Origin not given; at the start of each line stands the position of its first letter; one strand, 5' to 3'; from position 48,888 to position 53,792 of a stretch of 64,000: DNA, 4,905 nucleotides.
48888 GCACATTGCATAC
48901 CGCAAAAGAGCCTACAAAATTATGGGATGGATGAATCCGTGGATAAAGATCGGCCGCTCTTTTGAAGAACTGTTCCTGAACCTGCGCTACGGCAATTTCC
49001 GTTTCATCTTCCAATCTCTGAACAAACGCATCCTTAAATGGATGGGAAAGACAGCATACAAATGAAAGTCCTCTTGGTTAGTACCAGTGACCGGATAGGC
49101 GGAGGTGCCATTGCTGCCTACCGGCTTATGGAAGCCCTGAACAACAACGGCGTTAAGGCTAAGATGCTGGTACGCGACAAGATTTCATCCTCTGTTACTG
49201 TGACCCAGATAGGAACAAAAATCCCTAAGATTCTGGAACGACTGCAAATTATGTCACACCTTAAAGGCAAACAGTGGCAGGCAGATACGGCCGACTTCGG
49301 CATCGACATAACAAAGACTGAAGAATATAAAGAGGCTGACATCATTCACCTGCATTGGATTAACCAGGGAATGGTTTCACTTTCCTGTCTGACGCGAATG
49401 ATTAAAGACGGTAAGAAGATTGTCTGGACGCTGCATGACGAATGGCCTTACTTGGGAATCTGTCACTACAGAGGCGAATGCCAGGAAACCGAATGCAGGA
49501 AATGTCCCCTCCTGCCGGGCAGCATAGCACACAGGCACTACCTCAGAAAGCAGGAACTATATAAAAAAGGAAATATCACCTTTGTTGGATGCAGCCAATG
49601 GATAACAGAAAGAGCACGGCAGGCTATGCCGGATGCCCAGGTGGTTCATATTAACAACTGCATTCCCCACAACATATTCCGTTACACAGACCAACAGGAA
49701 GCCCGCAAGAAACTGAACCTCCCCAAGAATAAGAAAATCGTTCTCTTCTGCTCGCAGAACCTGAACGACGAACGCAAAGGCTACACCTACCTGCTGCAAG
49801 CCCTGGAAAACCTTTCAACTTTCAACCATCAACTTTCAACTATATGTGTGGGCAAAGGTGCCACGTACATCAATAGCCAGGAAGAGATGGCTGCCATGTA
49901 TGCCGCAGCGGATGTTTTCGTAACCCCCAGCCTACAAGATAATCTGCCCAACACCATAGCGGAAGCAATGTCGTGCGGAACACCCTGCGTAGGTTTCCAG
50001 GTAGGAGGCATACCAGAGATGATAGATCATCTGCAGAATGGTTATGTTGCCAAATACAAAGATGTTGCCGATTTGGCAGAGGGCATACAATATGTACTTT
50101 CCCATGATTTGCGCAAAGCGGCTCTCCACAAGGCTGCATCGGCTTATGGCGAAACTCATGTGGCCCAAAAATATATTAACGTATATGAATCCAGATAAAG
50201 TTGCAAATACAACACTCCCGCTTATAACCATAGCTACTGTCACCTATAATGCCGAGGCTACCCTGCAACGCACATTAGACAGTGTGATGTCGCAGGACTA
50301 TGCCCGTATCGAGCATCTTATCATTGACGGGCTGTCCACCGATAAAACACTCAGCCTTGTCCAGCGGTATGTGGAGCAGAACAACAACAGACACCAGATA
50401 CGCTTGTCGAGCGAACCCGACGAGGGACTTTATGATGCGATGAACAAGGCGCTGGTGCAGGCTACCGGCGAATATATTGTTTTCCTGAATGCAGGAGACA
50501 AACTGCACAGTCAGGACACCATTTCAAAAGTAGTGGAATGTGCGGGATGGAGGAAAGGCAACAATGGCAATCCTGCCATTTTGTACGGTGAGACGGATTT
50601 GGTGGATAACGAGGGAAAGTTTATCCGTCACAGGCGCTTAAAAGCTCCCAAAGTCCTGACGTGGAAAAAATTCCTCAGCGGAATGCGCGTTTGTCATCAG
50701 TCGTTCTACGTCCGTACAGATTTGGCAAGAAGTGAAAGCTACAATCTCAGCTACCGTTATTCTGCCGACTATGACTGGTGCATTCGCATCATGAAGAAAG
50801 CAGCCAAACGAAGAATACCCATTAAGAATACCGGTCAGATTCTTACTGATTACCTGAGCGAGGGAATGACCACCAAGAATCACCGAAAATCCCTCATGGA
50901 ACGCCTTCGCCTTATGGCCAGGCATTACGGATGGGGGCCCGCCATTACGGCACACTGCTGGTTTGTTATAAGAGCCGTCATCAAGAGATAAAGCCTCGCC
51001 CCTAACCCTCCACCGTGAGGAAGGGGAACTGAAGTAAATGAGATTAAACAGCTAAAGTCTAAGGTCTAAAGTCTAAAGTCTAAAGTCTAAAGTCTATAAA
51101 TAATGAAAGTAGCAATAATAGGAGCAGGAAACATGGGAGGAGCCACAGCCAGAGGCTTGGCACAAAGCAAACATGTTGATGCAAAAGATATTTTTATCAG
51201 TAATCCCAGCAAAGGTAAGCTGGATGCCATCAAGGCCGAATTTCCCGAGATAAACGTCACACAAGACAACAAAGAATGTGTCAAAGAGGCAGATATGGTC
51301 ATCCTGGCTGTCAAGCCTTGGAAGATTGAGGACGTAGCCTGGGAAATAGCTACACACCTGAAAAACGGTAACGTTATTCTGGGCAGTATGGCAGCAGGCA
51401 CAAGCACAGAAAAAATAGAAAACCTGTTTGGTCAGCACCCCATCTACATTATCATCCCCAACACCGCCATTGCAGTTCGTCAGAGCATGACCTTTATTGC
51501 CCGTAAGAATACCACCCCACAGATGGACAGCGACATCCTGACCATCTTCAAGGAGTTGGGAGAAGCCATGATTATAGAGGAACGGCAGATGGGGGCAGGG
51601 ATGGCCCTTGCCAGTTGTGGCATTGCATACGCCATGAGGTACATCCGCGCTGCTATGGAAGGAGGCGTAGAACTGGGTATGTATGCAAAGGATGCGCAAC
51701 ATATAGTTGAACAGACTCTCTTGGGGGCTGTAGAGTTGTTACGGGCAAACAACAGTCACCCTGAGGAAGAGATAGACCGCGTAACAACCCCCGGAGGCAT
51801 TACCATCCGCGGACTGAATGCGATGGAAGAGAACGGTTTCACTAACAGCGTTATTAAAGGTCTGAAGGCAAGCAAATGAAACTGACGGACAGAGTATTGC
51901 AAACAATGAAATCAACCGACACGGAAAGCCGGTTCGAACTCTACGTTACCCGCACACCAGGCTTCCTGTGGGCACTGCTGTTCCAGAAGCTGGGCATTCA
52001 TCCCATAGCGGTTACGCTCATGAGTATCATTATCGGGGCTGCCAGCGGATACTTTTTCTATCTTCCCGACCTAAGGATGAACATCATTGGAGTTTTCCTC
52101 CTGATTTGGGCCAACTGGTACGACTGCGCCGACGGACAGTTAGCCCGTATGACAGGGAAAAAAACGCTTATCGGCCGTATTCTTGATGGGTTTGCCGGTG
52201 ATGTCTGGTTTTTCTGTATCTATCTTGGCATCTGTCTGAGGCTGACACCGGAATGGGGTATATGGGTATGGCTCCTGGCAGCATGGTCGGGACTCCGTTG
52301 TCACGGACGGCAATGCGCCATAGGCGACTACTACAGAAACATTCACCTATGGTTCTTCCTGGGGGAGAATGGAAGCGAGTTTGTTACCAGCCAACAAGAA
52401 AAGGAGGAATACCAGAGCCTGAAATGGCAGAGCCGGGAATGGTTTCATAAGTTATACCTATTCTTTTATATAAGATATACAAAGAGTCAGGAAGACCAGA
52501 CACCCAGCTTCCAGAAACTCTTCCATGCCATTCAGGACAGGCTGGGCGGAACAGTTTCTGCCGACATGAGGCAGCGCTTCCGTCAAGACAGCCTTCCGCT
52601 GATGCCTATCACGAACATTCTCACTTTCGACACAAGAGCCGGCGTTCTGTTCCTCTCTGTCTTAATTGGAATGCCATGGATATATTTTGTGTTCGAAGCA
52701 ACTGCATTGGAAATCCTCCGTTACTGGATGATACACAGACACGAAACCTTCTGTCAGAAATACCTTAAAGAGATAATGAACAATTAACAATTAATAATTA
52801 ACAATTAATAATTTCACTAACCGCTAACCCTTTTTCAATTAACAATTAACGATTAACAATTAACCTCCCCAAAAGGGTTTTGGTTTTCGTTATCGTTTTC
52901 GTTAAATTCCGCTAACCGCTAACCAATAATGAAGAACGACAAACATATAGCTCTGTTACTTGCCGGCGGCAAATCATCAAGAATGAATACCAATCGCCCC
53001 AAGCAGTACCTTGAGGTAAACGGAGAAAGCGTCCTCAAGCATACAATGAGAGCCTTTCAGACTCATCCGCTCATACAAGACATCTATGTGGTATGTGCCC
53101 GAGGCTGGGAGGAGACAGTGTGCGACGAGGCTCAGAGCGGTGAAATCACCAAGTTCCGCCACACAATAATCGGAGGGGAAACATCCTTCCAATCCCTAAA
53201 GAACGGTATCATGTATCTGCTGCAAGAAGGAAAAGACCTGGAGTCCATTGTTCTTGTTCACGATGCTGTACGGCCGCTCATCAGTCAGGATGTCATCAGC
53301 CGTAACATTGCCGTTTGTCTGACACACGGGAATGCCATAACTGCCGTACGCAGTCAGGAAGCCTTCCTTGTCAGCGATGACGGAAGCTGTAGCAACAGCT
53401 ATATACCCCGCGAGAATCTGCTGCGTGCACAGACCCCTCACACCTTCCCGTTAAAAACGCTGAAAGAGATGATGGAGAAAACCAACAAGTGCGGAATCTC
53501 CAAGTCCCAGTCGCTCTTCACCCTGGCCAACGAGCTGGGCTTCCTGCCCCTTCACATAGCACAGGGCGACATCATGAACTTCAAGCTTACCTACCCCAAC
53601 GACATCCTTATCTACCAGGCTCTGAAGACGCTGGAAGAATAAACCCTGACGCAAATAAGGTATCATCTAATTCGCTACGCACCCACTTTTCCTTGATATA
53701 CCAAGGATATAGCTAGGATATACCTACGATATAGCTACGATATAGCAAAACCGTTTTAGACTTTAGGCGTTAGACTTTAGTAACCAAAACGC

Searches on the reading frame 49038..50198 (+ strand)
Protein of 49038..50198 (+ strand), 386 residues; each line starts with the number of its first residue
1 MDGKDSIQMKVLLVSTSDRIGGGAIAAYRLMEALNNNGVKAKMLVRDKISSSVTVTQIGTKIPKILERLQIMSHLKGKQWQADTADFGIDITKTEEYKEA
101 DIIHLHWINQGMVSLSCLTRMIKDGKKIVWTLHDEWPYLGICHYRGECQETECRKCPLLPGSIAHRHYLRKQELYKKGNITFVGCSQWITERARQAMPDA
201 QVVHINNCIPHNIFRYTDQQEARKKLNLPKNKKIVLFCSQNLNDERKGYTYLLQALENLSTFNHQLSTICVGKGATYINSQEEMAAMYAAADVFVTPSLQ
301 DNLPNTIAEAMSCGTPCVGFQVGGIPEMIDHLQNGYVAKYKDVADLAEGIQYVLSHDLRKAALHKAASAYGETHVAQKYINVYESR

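Call 63: search_protein_families(library=pfam, proteins=[window:49038-50198:+], max_evalue=0.00001)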
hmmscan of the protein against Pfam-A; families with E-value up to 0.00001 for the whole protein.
window:49038-50198:+ (386 aa): 3 families
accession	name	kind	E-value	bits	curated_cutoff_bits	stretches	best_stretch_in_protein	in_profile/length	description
PF00534.26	Glycos_transf_1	-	5.9e-25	88.2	26.4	1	279-367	82-169/172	Glycosyl transferases group 1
PF13692.12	Glyco_trans_1_4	-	9.4e-24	84.7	27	1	233-355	2-141/142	Glycosyl transferases group 1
PF13524.12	Glyco_trans_1_2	-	4.9e-06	27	25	0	280-368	36-126/144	Glycosyl transferase-like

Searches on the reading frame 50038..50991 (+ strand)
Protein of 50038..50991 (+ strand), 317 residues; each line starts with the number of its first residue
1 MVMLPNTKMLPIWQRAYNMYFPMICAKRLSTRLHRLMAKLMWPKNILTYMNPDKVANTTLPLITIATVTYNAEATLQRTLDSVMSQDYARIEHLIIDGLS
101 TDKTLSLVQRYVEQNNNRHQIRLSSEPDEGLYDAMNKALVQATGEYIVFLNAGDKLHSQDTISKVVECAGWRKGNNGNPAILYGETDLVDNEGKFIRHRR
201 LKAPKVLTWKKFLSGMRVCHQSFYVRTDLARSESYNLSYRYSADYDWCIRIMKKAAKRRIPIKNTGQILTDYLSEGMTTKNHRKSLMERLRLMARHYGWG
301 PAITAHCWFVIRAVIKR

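Call 63: search_protein_families(library=pfam, proteins=[window:50038-50991:+], max_evalue=0.00001)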
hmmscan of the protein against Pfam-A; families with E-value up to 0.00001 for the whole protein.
window:50038-50991:+ (317 aa): 2 families
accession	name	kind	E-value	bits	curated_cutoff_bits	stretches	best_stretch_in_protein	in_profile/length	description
PF00535.33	Glycos_transf_2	-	1.1e-20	74.7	23.3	1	65-170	2-104/168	Glycosyl transferase family 2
PF10111.15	Glyco_tranf_2_2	-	5.7e-08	33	27.3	1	77-200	16-138/276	Glycosyltransferase like family 2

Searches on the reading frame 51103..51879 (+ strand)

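Call 63: search_protein_families(library=pfam, proteins=[window:51103-51879:+], max_evalue=0.00001)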
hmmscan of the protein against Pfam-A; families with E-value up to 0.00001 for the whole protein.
window:51103-51879:+ (258 aa): 6 families
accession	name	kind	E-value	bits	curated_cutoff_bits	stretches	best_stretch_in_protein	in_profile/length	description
PF14748.11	P5CR_dimer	-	2e-30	105.6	25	1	160-257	1-98/105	Pyrroline-5-carboxylate reductase dimerisation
PF03807.23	F420_oxidored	-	3.7e-18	66.3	21.6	1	2-93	1-89/94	NADP oxidoreductase coenzyme F420-dependent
PF03446.21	NAD_binding_2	-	1.7e-07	31.9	21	1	2-102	1-100/161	NAD binding domain of 6-phosphogluconate dehydrogenase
PF10727.15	Rossmann-like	-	2.4e-06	27.8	23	1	1-93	15-105/131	Rossmann-like domain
PF02558.23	ApbA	-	5.2e-06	26.6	22.2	0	3-116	1-120/150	Ketopantoate reductase PanE/ApbA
PF01488.26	Shikimate_DH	-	6.6e-06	26.7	24.3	0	2-70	14-83/138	Shikimate / quinate 5-dehydrogenase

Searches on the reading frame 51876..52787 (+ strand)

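Call 63: search_protein_families(library=pfam, proteins=[window:51876-52787:+], max_evalue=0.00001)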
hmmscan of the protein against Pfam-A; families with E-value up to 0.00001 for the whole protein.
window:51876-52787:+ (303 aa): 1 family
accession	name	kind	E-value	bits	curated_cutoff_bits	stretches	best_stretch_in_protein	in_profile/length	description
PF01066.26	CDP-OH_P_transf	-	8.9e-09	36.3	22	1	43-136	4-93/152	CDP-alcohol phosphatidyltransferase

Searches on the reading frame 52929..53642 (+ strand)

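Call 63: search_protein_families(library=pfam, proteins=[window:52929-53642:+], max_evalue=0.00001)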
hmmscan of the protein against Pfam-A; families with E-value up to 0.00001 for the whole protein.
window:52929-53642:+ (237 aa): 2 families
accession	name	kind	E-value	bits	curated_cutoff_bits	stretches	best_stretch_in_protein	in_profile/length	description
PF01128.25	IspD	-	2.1e-33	116.4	27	1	8-231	3-217/221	2-C-methyl-D-erythritol 4-phosphate cytidylyltransferase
PF12804.13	NTP_transf_3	-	4.6e-13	50.1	27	1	8-146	1-127/160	MobA-like NTP transferase domain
